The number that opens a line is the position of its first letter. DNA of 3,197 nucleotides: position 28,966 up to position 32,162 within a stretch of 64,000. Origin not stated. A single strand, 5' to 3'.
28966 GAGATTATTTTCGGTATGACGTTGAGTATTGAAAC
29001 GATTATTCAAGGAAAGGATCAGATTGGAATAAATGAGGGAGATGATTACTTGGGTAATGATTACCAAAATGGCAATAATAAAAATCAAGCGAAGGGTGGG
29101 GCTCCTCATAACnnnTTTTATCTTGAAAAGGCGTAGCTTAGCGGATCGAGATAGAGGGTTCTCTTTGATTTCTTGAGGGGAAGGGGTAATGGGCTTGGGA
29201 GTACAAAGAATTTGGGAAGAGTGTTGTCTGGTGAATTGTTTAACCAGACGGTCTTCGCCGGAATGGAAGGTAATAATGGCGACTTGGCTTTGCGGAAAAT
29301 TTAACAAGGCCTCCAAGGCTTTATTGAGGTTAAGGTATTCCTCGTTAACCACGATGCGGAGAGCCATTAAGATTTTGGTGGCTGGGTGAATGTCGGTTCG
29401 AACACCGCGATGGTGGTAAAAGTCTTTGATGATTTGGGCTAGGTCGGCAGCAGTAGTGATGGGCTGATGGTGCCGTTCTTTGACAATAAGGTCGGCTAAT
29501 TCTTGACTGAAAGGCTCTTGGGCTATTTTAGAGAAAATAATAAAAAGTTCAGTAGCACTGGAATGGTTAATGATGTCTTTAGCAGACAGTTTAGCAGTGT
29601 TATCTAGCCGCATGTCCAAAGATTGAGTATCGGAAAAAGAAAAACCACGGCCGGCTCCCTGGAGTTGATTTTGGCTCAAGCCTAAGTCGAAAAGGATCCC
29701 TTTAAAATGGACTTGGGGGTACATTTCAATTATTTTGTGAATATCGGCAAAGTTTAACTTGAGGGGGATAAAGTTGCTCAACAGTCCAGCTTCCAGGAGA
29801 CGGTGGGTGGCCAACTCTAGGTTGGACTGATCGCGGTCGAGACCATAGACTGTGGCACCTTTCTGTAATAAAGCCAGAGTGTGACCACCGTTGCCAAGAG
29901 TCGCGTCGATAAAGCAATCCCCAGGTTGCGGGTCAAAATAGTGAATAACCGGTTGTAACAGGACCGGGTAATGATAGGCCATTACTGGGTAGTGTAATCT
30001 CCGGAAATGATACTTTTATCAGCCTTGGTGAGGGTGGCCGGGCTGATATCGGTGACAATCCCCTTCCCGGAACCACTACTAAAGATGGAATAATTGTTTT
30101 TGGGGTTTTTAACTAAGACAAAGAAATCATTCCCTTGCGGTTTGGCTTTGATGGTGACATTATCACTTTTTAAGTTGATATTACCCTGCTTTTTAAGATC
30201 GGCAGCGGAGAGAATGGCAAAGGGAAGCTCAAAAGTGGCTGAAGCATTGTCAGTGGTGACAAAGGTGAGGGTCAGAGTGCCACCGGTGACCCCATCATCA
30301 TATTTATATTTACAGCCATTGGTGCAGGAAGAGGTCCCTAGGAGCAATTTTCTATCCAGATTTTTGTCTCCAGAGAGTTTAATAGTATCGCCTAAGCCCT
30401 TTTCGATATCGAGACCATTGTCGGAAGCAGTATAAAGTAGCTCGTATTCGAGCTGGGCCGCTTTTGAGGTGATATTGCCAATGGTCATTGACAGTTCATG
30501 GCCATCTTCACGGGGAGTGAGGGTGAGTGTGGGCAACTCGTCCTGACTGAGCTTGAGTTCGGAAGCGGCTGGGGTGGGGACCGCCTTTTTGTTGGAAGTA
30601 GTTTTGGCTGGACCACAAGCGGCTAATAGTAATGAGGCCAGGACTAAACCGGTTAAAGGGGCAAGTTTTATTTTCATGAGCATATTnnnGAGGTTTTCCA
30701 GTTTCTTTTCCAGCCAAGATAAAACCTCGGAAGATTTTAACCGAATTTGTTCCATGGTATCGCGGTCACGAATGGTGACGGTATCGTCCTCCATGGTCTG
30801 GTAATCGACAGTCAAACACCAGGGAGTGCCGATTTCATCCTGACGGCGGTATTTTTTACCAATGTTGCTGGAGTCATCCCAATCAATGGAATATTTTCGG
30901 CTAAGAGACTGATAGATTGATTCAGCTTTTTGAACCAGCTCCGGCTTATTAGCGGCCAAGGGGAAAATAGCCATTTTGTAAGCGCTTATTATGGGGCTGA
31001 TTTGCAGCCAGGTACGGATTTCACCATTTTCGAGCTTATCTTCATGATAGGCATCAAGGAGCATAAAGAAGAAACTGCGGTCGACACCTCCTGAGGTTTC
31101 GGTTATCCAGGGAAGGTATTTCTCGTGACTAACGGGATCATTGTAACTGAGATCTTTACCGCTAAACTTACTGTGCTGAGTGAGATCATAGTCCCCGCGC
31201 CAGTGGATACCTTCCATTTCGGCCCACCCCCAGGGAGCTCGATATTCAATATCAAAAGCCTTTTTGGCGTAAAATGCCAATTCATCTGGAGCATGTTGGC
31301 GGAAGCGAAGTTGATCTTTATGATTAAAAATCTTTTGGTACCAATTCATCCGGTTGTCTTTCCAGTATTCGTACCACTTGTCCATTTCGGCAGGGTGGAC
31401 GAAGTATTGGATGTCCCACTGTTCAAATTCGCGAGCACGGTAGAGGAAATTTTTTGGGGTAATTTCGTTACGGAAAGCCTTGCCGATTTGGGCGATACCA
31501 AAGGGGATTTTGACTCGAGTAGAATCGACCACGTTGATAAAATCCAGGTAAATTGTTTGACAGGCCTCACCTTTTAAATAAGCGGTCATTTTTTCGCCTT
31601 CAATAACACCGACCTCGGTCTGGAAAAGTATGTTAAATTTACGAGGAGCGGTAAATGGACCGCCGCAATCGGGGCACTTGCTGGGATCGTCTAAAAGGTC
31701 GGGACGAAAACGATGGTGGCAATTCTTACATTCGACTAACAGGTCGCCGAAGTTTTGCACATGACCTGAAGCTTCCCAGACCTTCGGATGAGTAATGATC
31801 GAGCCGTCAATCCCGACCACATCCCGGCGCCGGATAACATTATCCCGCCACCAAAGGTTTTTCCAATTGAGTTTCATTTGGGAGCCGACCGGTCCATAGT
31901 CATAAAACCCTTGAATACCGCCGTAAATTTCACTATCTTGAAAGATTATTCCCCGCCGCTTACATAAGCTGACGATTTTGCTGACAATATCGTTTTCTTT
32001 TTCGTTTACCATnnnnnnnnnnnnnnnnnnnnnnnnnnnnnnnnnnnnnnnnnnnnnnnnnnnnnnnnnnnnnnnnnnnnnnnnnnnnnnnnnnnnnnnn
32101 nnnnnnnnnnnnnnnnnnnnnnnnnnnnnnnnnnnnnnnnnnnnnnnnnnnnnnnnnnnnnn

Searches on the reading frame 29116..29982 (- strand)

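Call 66: search_protein_families(library=pfam, proteins=[window:29116-29982:-], max_evalue=0.001)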
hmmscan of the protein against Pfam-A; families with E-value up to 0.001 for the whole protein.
window:29116-29982:- (289 aa): 1 family
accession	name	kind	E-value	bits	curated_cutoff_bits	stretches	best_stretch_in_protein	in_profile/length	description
PF01795.25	Methyltransf_5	-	2.6e-77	260.8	27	1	2-287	2-307/309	MraW methylase family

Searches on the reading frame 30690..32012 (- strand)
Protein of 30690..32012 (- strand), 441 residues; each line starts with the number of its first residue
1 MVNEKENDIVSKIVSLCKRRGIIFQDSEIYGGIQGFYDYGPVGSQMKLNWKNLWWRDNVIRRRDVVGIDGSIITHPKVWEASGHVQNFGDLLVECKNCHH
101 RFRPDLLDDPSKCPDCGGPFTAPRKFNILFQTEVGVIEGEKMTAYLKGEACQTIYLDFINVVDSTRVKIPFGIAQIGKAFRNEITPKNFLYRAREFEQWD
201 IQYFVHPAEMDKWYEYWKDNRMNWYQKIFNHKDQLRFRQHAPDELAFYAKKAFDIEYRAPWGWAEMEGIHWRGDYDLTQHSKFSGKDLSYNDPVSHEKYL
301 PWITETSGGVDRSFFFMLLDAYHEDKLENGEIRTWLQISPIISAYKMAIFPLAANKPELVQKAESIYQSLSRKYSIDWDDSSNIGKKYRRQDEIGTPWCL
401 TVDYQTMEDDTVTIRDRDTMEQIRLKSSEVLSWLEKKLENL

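Call 10: find_related_loci(query=window:30690-32012:-, collection=genome_contigs, flank=3000)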
Query window:30690-32012:- (441 aa) in genome_contigs; peptide patterns used: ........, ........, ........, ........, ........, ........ (x = any residue, [..] = any of these).
224 stretches matched a pattern; 205 encode a relative of the query (tblastn E <= 1e-3); the best 80 are kept; 80 distinct loci.
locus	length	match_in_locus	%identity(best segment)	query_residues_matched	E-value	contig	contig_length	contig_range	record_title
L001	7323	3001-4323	82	1-441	0e+0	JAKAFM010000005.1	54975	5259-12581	MAG: bacterium isolate WY1.bin95 NODE_854_length_54975_cov_2.104762, whole genome shotgun sequence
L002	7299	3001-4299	82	1-434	0e+0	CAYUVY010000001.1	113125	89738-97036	MAG TPA_asm: uncultured Gammaproteobacteria bacterium isolate SRP298887_co1_124 genome assembly, contig: NODE_68_length_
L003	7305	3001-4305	82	1-435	0e+0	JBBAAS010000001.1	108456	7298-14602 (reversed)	MAG: Candidatus Shapirobacteria bacterium isolate SO_2017_GW3_48 scaffold_196_c1_OW296A_2017, whole genome shotgun seque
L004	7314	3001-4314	81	1-438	0e+0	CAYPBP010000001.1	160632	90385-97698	MAG TPA_asm: uncultured Gammaproteobacteria bacterium isolate SRP192927_co5_99 genome assembly, contig: NODE_28_length_1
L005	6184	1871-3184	80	1-438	0e+0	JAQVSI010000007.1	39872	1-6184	MAG: Candidatus Shapirobacteria bacterium isolate STF1_270 NODE_1975_length_39872_cov_4.129148_Sandtown_F1, whole genome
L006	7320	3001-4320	78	1-440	0e+0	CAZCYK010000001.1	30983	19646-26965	MAG TPA_asm: uncultured Gammaproteobacteria bacterium isolate SRP263991_co6_449 genome assembly, contig: NODE_1128_lengt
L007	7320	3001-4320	78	1-440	0e+0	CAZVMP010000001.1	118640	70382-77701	MAG TPA_asm: uncultured Gammaproteobacteria bacterium isolate binchicken_co45_820 genome assembly, contig: NODE_83_lengt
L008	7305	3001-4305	81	6-440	0e+0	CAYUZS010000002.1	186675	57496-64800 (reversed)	MAG TPA_asm: uncultured Gammaproteobacteria bacterium isolate SRP294416_co1_374 genome assembly, contig: NODE_30_length_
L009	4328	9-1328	81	1-440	0e+0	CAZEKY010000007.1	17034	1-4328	MAG TPA_asm: uncultured Gammaproteobacteria bacterium isolate SRP192927_co1_638 genome assembly, contig: NODE_7048_lengt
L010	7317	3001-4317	79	2-440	0e+0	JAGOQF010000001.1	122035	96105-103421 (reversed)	Candidatus Shapirobacteria bacterium isolate Go_SlDig_bin_387 Go_SlDig_282_length_122035_cov_6.983143, whole genome shot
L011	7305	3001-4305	80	6-440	0e+0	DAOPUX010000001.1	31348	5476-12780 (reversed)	MAG TPA_asm: Candidatus Woesebacteria bacterium isolate AMR_MDS_1407 NODE_1368_length_31348_cov_8.314575, whole genome s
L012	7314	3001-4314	80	1-439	0e+0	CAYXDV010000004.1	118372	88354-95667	MAG TPA_asm: uncultured Gammaproteobacteria bacterium isolate SRP170004_co1_52 genome assembly, contig: NODE_165_length_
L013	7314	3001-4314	80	1-438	0e+0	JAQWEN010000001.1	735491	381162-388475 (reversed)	MAG: Candidatus Shapirobacteria bacterium isolate STF2_76 NODE_1_length_735491_cov_9.474058_Sandtown_F2, whole genome sh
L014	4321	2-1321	79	1-440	0e+0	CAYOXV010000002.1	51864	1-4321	MAG TPA_asm: uncultured Gammaproteobacteria bacterium isolate binchicken_co173_477 genome assembly, contig: NODE_2206_le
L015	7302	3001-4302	79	1-434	0e+0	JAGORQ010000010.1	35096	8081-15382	Candidatus Shapirobacteria bacterium isolate Gw_Eff_bin_278 Gw_Eff_2198_length_35096_cov_4.589522, whole genome shotgun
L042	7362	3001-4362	58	10-439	0e+0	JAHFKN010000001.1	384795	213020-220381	MAG: Candidatus Gottesmanbacteria bacterium isolate nzgw410 NODE_16_length_384796_cov_19.669238, whole genome shotgun se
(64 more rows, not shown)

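Call 66: search_protein_families(library=pfam, proteins=[window:30690-32012:-, L042:1176-2426:+, L042:2444-2983:+], max_evalue=0.001)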
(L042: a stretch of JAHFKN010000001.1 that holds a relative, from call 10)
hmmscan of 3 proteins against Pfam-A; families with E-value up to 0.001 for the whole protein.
window:30690-32012:- (441 aa): 3 families
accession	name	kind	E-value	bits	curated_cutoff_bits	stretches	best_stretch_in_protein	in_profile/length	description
PF03129.25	HGTP_anticodon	-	1.6e-21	76.7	21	1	347-436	2-93/94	Anticodon binding domain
PF00587.30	tRNA-synt_2b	-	1.6e-10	41.7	29.3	1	141-259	8-122/179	tRNA synthetase class II core domain (G, H, P, S and T)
PF23455.1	DUF7129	-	0.00059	20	30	0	94-119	13-36/45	Domain of unknown function (DUF7129)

L042:1176-2426:+ (417 aa): 3 families
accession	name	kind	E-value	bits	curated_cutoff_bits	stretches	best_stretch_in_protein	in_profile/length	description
PF00464.25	SHMT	-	6.4e-64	216.4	27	1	9-379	7-399/399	Serine hydroxymethyltransferase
PF00155.27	Aminotran_1_2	-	4.4e-09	36.4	19.7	1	70-338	49-329/361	Aminotransferase class I and II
PF01212.27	Beta_elim_lyase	-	4.1e-07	30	27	1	78-371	42-257/288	Beta-eliminating lyase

L042:2444-2983:+ (180 aa): 0 families
